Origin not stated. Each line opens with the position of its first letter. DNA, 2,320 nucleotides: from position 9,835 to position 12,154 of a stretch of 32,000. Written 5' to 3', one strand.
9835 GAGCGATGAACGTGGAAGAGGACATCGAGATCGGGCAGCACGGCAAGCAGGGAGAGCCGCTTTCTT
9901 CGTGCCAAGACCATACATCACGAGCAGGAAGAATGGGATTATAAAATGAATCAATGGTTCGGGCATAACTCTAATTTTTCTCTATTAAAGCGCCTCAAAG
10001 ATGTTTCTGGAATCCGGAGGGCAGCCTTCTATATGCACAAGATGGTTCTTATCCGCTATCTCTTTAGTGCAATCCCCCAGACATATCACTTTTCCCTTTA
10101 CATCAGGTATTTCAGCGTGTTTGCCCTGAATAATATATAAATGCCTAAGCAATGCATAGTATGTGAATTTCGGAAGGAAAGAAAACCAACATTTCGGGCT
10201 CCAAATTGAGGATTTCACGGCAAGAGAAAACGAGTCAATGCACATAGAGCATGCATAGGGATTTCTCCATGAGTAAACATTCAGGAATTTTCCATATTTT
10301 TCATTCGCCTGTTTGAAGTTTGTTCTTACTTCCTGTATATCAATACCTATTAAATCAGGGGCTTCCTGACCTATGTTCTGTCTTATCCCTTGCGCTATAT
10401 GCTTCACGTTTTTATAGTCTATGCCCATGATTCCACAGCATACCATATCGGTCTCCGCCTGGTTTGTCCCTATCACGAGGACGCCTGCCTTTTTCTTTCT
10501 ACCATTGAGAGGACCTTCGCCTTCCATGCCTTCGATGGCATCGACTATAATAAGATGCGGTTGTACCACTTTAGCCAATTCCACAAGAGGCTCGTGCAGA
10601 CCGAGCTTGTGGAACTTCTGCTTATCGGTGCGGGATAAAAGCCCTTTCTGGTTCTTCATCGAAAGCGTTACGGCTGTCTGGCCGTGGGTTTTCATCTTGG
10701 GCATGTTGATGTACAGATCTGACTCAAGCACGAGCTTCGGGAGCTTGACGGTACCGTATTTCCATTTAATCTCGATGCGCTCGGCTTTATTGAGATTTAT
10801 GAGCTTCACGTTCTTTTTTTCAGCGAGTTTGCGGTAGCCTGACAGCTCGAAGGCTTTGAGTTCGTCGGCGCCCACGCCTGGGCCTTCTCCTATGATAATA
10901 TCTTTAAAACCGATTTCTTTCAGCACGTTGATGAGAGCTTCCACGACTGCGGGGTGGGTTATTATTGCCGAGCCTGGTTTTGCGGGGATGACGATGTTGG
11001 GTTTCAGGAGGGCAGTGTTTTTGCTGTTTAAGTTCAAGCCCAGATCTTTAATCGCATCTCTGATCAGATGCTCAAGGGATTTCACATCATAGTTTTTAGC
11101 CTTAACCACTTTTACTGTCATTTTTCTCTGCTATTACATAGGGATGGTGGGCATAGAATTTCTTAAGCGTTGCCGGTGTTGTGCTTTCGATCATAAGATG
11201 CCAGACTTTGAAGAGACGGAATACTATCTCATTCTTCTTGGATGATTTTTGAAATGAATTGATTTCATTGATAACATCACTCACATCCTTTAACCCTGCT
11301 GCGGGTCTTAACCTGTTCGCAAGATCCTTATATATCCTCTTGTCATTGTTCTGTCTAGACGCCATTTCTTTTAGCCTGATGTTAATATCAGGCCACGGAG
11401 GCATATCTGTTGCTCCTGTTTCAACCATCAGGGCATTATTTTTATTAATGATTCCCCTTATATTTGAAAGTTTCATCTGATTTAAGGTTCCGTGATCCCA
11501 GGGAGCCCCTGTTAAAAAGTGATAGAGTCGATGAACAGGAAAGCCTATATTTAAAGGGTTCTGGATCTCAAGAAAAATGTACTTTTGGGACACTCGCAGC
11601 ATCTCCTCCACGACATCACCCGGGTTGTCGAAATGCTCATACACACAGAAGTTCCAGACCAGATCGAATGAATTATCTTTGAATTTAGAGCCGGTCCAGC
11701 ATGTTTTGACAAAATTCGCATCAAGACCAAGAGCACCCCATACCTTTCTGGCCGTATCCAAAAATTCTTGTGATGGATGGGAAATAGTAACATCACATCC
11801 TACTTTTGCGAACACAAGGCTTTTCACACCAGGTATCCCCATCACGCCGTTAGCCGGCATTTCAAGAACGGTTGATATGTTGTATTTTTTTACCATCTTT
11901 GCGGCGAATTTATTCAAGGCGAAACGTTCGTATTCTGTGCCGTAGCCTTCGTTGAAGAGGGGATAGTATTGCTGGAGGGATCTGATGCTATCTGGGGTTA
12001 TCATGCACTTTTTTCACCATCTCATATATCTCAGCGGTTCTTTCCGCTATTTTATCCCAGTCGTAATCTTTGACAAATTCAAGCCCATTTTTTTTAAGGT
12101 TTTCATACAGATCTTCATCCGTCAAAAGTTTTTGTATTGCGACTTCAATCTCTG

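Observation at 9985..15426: Divergent rSAM-UbiA-GT-C / GT4-methyltransferase-DUF362 module: candidate undescribed lipid-linked glycan (polyprenyl-phospho-sugar type) pathway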

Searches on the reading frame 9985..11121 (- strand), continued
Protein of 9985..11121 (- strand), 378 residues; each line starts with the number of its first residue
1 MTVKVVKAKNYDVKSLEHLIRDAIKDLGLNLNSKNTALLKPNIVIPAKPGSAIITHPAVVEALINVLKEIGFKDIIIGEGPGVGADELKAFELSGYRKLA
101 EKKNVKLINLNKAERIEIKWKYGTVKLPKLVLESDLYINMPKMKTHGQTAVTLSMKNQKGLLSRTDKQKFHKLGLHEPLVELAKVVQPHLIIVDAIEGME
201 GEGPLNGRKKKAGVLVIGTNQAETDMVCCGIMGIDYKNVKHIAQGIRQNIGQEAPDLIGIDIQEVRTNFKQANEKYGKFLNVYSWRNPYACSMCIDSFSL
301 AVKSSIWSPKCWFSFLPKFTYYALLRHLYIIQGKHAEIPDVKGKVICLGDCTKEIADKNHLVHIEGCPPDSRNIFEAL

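Call 61: predict_structure(alignment_id=A2)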
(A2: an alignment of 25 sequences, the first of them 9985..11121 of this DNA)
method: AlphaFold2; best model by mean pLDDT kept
length: 378 residues; sequences in the alignment: 25
mean_pLDDT: 91.5   pTM: 0.88
mean pLDDT of the five models: 91.5, 90.7, 90.0, 88.8, 87.0
residues with pLDDT >= 90: 259; 70-90: 114; 50-70: 5; < 50: 0
segments of 3 or more residues with pLDDT < 50: none
pLDDT, mean of each block of 10 residues (from residue 1): 93 98 95 94 91 96 98 95 76 97 97 94 95 97 91 94 89 91 95 97 83 97 97 95 94 90 94 82 86 81 84 86 92 86 90 92 89 84
secondary structure, 60 per line:
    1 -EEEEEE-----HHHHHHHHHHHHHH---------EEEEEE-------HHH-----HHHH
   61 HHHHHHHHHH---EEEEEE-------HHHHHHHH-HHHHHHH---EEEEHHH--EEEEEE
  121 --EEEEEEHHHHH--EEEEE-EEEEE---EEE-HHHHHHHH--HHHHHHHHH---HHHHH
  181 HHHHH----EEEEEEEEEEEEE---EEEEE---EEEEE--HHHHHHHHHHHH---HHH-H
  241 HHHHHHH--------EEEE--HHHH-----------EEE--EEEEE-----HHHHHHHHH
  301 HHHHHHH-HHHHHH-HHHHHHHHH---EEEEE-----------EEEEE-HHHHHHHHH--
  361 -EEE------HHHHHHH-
elements in order: E2-7 H13-26 E36-41 H57-70 E74-79 H87-94 H96-102 E106-109 E115-120 E123-128 H129-133 E136-140 E142-146 E150-152 H154-161 H164-172 H176-185 E190-202 E206-210 E214-218 H221-232 H240-247 E256-259 H262-265 E277-279 E282-286 H292-307 H309-314 H316-324 E328-332 E344-348 H350-358 E362-364 H371-377

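Call 64: fold_search(model_id=the predicted structure, library=pdb)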
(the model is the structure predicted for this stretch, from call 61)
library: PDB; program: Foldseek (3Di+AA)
matches with E <= 10: 1293; with E <= 0.001: 20
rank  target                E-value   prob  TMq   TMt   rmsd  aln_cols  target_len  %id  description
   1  7s91                  5.1e-09  1.00  0.40  0.38  12.8       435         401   13  Structure of the malate racemase mar2 apoprotein from Thermoanaerobacterium thermosaccharolyticum at 2.25 angstroms reso (released 2021-10-13)
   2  6d6z                  4.4e-08  1.00  0.40  0.39  12.9       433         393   12  Structure of the malate racemase apoprotein from Thermoanaerobacterium thermosaccharolyticum (released 2019-04-24)
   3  9q3k_A                5.6e-07  1.00  0.37  0.30  10.6       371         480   12  Structure of LarA-like nickel-pincer nucleotide cofactor-utilizing enzyme with a single catalytic histidine residue fr (released 2025-09-24)
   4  4nar                  1.9e-06  1.00  0.36  0.33   5.7       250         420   13  Crystal Structure of the Q9WYS3 protein from Thermotoga maritima. Northeast Structural Genomics Consortium Target VR152 (released 2013-11-06)
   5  9q3j_G                2.1e-06  1.00  0.38  0.33  10.3       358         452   11  Structures of LarA-like nickel-pincer nucleotide cofactor-utilizing enzyme with a single catalytic histidine residue f (released 2025-09-17)
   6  9eia_B                2.9e-06  1.00  0.44  0.40  11.4       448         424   11  A broad-substrate spectrum lactate racemase A from Isosphaera pallida in complex with copurified D-lactate (released 2025-01-29)
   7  9q3j_E                3.0e-06  1.00  0.36  0.32  10.6       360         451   11  Structures of LarA-like nickel-pincer nucleotide cofactor-utilizing enzyme with a single catalytic histidine residue f (released 2025-09-17)
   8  9q3j_H                3.2e-06  1.00  0.38  0.34  10.2       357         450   11  Structures of LarA-like nickel-pincer nucleotide cofactor-utilizing enzyme with a single catalytic histidine residue f (released 2025-09-17)
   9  8ezf                  3.2e-06  1.00  0.39  0.36  16.1       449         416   12  A tethered niacin-derived pincer complex with a nickel-carbon or sulfite-carbon bond in lactate racemase R98A/R100A vari (released 2023-01-25)
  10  8ezh                  4.1e-06  1.00  0.41  0.38  15.7       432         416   12  A tethered niacin-derived pincer complex with a nickel-carbon bond in lactate racemase R98A/R100A variant modeled with s (released 2023-01-25)
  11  2yjg_B                4.4e-06  1.00  0.40  0.37  14.8       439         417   10  Structure of the lactate racemase apoprotein from Thermoanaerobacterium thermosaccharolyticum (released 2012-05-30)
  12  6c1w_A                6.7e-06  1.00  0.41  0.37  14.7       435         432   13  A tethered niacin-derived pincer complex with a nickel-carbon or sulfite-carbon bond in lactate racemase (released 2018-03-14)
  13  2yjg_A                7.5e-06  1.00  0.39  0.36  11.4       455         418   11  Structure of the lactate racemase apoprotein from Thermoanaerobacterium thermosaccharolyticum (released 2012-05-30)
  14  5huq_B                1.1e-05  1.00  0.38  0.34  14.8       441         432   12  A tethered niacin-derived pincer complex with a nickel-carbon bond in lactate racemase (released 2016-02-10)
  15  5huq_A                1.6e-05  1.00  0.35  0.31   6.8       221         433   16  A tethered niacin-derived pincer complex with a nickel-carbon bond in lactate racemase (released 2016-02-10)
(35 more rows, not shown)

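Call 88: search_solved_structures(query=L020:4289-5167:-, max_evalue=10)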
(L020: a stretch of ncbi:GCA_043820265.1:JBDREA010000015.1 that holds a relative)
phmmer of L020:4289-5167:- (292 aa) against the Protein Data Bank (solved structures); distinct sequences matched with E-value up to 10: 3.
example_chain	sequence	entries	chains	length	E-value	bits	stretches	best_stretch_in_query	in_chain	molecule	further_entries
8j8j_D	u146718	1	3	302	1.6e-35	126.3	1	4-278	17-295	Decaprenyl-phosphate phosphoribosyltransferase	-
8j8k_A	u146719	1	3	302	2e-25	93.3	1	4-278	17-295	Decaprenyl-phosphate phosphoribosyltransferase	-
4zch_A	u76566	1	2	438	0.25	14.2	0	249-275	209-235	Tumor necrosis factor ligand superfamily member 13,Tumor necrosis factor ligand superfamil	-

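Call 89: search_protein_families(library=ncbifam, proteins=[L020:4289-5167:-], max_evalue=0.01)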
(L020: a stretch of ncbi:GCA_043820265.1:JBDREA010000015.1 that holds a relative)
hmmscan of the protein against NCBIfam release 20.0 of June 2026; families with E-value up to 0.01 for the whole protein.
L020:4289-5167:- (292 aa): 19 families
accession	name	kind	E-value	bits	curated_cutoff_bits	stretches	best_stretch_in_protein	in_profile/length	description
NF008977.0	PRK12324.1-2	equivalog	4.2e-64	216.8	234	1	4-286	5-291/297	decaprenyl-phosphate phosphoribosyltransferase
NF008978.0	PRK12324.1-4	equivalog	5.1e-47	160.4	207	1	4-283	35-320/322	decaprenyl-phosphate phosphoribosyltransferase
NF006088.0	PRK08238.1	equivalog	9.8e-47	159.7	351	1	4-245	195-435/482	UbiA family prenyltransferase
NF008976.0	PRK12324.1-1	equivalog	4.2e-40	138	474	1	4-278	21-299/306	decaprenyl-phosphate phosphoribosyltransferase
NF009523.0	PRK12884.1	equivalog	2.4e-15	56.5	269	1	4-248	7-246/279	prenyltransferase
TIGR01475.1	ubiA_other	subfamily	5.3e-08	32.6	180.8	1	4-165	5-164/282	UbiA-like polyprenyltransferase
TIGR01474.1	ubiA_proteo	equivalog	7.7e-08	32.2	275.45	1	46-120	51-125/282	4-hydroxybenzoate octaprenyltransferase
NF005742.0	PRK07566.1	equivalog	9.6e-08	31.5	313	1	47-165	77-199/315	chlorophyll synthase ChlG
NF035940.1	prenyl_rel_EboC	equivalog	1.7e-07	31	250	1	43-196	42-192/292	UbiA-like protein EboC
NF009522.0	PRK12883.1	equivalog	2.6e-07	30.4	353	1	42-164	43-164/279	geranylgeranylglycerol-phosphate geranylgeranyltransferase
TIGR01473.1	cyoE_ctaB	equivalog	3.8e-07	30.2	210.3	1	40-245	39-247/281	heme o synthase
TIGR01476.1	chlor_syn_BchG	subfamily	1.3e-06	28.1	212.3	1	37-165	38-168/283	(bacterio)chlorophyll synthase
NF009521.0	PRK12882.1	equivalog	2.3e-06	27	296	1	23-152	28-153/280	geranylgeranylglycerol-phosphate geranylgeranyltransferase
NF009514.0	PRK12873.1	equivalog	2.7e-06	27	246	1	47-120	58-131/297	4-hydroxybenzoate polyprenyltransferase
NF009526.0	PRK12888.1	equivalog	2.7e-06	27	364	1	53-116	69-133/301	4-hydroxybenzoate octaprenyltransferase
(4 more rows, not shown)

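Call 90: find_related_loci(query=A2, collection=metagenome_contigs, flank=10000)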
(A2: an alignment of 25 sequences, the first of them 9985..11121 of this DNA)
Query A2 (378 aa) in metagenome_contigs; peptide patterns used: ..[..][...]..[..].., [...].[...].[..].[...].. (x = any residue, [..] = any of these).
163 stretches matched a pattern; 77 encode a relative of the query (tblastn E <= 1e-3); 77 distinct loci.
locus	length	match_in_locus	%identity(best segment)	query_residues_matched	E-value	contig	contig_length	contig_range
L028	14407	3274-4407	83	1-378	0e+0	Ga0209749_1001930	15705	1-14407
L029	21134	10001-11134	79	1-378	0e+0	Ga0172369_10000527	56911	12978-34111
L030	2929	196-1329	72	1-378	0e+0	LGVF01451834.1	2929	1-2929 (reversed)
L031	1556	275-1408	69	1-378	0e+0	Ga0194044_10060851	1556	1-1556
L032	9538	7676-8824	67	1-378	1e-178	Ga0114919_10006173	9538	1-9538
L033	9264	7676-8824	67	1-378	1e-178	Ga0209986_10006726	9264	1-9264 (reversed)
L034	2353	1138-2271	66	1-378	0e+0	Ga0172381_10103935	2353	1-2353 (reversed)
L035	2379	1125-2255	66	1-376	0e+0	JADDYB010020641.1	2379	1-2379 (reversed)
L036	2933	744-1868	61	1-375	3e-172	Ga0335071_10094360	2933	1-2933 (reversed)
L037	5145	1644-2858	62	1-378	2e-161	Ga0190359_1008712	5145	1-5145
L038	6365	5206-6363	64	1-369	7e-157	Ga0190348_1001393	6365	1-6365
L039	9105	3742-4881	59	1-378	8e-153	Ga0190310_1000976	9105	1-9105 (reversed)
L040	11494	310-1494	64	1-378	7e-159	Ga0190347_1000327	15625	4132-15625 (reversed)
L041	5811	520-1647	59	1-374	1e-150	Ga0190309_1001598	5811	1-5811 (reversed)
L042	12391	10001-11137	55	1-378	2e-141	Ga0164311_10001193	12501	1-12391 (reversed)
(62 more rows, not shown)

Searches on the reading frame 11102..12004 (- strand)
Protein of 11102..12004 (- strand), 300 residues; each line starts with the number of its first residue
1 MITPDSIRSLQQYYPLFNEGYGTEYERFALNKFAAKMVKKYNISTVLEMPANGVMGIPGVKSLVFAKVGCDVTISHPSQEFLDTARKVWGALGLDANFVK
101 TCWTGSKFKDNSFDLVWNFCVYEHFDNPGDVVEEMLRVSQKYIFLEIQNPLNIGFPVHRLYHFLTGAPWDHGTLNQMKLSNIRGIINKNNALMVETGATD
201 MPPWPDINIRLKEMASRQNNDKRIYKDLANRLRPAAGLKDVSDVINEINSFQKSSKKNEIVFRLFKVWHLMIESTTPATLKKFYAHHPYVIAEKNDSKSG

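Call 4: search_protein_families(library=pfam, proteins=[window:11102-12004:-], max_evalue=0.01)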
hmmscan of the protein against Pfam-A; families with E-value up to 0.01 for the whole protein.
window:11102-12004:- (300 aa): 3 families
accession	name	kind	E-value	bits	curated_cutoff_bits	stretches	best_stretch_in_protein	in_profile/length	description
PF08241.18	Methyltransf_11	-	9.2e-10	39.5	21.2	1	59-139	8-87/95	Methyltransferase domain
PF13649.12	Methyltransf_25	-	2e-07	32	27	1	60-138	10-92/97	Methyltransferase domain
PF08242.18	Methyltransf_12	-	0.0055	17.8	30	0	68-137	19-90/98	Methyltransferase domain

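Call 7: search_protein_families(library=ncbifam, proteins=[window:11102-12004:-], max_evalue=0.001)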
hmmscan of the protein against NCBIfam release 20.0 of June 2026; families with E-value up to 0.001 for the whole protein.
window:11102-12004:- (300 aa): 0 families

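Call 22: search_solved_structures(query=window:11102-12004:-, max_evalue=1)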
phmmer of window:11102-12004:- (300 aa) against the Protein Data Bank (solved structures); distinct sequences matched with E-value up to 1: 7.
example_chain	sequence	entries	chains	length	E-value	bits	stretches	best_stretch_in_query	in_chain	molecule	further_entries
4pdt_A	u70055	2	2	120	0.012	17.8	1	49-120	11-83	Mannose recognizing lectin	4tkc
9ri2_A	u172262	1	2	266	0.12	14.5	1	59-128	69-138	Methyltransferase, putative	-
6uak_A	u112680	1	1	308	0.13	14.4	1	78-140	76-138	SAM dependent methyltransferase LahSB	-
3mgg_A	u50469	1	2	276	0.14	14.4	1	24-138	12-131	Methyltransferase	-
5cwh_A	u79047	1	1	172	0.42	12.8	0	223-280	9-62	Designed helical repeat protein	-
3edn_A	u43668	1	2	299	0.52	12.5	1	126-211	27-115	Phenazine biosynthesis protein, PhzF family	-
9cpc_3E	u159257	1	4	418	0.98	11.6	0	184-247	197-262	Tektin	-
